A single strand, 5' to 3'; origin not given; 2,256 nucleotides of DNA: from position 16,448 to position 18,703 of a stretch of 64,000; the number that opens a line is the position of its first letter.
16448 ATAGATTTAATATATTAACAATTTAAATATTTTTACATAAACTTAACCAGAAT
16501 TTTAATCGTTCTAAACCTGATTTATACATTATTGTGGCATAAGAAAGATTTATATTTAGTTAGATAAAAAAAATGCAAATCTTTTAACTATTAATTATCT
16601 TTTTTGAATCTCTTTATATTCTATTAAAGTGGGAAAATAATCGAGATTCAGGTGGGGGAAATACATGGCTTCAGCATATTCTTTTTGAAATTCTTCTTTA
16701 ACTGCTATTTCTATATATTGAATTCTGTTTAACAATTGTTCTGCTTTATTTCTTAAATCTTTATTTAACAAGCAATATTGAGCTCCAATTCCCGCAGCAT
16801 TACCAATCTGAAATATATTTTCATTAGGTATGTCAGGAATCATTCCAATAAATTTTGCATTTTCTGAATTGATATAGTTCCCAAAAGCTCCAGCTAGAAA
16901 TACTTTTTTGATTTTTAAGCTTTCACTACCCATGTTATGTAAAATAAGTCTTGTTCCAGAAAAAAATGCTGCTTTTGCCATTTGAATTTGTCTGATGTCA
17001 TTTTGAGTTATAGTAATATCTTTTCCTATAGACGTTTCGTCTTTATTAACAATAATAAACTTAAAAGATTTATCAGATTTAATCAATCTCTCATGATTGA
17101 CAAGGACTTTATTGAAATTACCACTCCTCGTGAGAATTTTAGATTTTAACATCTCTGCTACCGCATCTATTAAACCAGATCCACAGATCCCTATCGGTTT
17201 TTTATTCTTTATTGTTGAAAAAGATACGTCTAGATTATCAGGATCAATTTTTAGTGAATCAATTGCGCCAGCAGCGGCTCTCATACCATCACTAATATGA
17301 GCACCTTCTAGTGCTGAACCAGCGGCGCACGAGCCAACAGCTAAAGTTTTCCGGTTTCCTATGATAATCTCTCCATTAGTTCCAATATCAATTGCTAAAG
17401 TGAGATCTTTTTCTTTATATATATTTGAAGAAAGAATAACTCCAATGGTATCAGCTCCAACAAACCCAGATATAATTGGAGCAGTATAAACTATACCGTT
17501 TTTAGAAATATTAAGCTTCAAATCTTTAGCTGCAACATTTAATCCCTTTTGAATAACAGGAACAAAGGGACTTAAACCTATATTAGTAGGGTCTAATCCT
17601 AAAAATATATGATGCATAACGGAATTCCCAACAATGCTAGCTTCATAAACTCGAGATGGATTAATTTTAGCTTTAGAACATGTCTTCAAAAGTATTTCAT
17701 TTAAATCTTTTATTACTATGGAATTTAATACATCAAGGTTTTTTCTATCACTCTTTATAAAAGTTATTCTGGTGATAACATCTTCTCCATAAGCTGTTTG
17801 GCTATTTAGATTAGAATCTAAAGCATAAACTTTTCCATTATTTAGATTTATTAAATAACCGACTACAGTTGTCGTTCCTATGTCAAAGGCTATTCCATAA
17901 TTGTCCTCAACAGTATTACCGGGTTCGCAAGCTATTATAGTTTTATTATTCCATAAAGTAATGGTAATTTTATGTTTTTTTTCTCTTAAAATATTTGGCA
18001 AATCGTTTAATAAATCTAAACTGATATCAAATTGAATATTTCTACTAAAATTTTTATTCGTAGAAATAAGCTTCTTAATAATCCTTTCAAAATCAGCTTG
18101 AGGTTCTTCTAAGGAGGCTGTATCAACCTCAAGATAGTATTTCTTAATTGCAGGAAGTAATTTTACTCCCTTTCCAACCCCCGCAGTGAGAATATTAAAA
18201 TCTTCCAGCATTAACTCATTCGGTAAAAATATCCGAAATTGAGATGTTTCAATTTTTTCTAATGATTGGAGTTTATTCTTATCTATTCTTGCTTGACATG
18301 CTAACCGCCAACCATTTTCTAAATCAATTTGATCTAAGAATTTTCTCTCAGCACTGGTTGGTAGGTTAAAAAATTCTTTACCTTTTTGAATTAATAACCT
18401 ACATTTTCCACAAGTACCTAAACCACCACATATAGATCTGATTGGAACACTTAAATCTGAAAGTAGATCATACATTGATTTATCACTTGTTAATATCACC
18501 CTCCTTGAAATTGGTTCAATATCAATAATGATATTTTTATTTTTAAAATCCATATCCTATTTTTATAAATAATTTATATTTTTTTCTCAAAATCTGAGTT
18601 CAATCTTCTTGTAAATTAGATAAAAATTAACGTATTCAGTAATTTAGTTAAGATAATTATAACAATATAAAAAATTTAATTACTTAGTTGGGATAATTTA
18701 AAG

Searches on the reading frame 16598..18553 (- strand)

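Call 20: search_protein_families(library=pfam, proteins=[window:16598-18553:-], max_evalue=0.001)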
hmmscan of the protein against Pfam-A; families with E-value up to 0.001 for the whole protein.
window:16598-18553:- (652 aa): 4 families
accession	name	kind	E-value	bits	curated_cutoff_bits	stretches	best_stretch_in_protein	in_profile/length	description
PF14574.11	RACo_C_ter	-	1.5e-91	306.5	27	1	384-643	2-260/261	C-terminal domain of RACo the ASKHA domain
PF17651.6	Raco_middle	-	3.5e-56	189.8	26.8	1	219-380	1-162/163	RACo middle region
PF17650.6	RACo_linker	-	4e-20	71.9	26.2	1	129-214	5-84/86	RACo linker region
PF00111.32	Fer2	-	5.2e-06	26.7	21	1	24-90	15-76/77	2Fe-2S iron-sulfur cluster binding domain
